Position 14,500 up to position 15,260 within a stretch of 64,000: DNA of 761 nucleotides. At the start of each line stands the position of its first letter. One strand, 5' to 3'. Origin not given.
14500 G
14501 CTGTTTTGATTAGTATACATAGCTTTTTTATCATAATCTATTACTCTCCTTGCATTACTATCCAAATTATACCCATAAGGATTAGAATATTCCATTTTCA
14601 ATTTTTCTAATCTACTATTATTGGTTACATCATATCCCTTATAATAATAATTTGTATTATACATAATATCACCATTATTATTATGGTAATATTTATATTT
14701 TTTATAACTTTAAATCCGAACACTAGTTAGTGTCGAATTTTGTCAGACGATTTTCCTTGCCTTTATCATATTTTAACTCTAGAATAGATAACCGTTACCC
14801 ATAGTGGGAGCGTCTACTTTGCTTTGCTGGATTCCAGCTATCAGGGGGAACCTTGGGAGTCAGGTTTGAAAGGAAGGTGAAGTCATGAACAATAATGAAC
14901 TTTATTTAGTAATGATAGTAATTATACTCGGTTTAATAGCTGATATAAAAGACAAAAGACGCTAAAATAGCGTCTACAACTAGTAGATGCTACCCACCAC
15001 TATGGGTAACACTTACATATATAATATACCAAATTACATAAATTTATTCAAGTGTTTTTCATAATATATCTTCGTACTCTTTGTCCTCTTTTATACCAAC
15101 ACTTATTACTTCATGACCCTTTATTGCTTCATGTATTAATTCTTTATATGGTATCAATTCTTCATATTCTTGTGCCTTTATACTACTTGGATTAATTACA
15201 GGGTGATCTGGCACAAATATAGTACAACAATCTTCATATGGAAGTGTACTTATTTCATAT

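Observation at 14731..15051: Conserved intergenic module (copy A) encoding a 26-aa hydrophobic peptide and a convergent antisense sRNA: candidate type I toxin-antitoxin of an unrecognised family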

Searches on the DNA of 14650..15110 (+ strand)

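Call 13: search_rna_families(source=window, start=14650, end=15110, threshold=evalue, max_evalue=10, show_alignments=2)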
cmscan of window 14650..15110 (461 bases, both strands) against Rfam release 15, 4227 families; matches with E-value up to 10: 3.
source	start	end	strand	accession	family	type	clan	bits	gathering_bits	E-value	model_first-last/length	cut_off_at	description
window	15003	15059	-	RF00819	mir-246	Gene; miRNA;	-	17.7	60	0.58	1-72/72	no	mir-246 microRNA precursor family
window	14886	14935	+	RF00570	SNORD64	Gene; snRNA; snoRNA; CD-box;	CL00069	15.6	40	5.5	1-67/67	no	Small Nucleolar RNA SNORD64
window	14718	14776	-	RF01393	isrJ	Gene; sRNA;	-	13.6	37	7.3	1-75/75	no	isrJ Hfq binding RNA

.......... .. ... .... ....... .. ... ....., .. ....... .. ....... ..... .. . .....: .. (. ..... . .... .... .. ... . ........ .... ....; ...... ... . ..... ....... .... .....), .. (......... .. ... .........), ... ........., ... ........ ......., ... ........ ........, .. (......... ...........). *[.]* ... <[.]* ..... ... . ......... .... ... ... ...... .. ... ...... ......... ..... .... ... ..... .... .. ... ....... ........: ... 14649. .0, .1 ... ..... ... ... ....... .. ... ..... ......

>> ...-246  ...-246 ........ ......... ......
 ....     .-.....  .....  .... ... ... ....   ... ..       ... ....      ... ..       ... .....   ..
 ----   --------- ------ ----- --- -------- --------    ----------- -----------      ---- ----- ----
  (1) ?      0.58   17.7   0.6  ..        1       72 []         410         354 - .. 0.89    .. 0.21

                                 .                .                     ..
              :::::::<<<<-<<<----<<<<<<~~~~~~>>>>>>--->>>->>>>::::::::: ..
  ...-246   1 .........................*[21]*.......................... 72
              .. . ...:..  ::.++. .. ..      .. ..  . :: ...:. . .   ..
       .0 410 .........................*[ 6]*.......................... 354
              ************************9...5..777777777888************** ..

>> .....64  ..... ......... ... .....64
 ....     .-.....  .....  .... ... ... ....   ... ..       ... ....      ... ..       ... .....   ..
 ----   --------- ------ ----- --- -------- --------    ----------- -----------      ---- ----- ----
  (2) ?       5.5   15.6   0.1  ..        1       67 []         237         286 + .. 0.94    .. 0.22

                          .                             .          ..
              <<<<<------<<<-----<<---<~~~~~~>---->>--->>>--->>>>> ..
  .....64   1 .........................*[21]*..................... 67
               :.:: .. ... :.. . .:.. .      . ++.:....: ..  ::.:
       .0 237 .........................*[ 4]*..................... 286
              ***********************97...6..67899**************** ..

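Call 28: search_dna_similar(query=window:14731-15051:+, collection=phages, mode=distant, max_evalue=0.01)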
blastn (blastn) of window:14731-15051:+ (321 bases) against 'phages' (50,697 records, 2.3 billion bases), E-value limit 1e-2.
No match.

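Call 29: search_dna_similar(query=window:14731-15051:+, collection=plasmids, mode=distant, max_evalue=0.01)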
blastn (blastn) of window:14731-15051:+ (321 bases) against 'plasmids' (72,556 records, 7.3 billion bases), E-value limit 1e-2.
No match.
